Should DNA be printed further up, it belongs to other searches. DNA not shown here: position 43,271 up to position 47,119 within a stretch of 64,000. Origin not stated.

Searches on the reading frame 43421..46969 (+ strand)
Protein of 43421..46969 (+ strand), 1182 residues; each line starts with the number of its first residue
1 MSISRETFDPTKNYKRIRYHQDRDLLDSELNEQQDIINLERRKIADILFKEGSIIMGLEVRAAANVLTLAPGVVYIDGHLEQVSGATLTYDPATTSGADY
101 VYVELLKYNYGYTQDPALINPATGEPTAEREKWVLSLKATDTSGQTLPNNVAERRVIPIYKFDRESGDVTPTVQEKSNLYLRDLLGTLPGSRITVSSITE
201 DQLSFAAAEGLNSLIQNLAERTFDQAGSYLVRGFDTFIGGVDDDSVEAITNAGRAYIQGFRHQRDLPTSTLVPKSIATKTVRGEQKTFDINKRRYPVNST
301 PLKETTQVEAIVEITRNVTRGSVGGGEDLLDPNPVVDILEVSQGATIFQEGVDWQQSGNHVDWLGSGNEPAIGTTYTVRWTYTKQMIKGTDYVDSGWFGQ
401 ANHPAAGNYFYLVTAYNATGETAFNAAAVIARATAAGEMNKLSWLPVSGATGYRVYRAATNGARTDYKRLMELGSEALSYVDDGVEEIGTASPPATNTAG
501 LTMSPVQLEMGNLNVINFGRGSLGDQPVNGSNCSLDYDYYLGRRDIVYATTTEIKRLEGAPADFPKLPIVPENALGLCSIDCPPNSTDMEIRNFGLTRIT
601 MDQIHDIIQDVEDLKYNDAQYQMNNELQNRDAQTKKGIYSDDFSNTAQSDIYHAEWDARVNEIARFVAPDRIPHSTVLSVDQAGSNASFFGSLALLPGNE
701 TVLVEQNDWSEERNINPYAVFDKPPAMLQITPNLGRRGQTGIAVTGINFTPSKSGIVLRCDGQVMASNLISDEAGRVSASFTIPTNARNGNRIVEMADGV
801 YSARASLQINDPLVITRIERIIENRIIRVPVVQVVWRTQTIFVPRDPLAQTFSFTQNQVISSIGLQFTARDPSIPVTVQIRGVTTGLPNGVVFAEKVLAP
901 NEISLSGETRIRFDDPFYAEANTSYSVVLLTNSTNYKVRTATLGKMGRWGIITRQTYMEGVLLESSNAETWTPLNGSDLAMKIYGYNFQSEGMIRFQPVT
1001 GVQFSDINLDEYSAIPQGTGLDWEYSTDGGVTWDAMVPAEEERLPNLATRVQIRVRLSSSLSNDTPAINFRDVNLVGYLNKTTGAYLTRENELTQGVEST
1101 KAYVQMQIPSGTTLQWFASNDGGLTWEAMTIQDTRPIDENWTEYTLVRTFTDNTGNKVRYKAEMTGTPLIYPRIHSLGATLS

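Call 12: search_protein_families(library=phrogs, proteins=[window:43421-46969:+], max_evalue=0.00001)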
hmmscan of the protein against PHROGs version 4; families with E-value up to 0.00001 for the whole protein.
window:43421-46969:+ (1182 aa): 5 families
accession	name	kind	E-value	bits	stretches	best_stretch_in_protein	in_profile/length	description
phrog_877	-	unknown function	9.6e-266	885.6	2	4-735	11-599/1141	-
phrog_358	-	unknown function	2.2e-75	255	4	496-733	856-1100/2056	-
phrog_5986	-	unknown function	9.2e-69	233.1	1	766-1180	6-407/409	-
phrog_17470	-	unknown function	1.2e-14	54.3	1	846-1108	424-677/755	-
phrog_17266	-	unknown function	6.9e-11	42.8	1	6-118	8-124/314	-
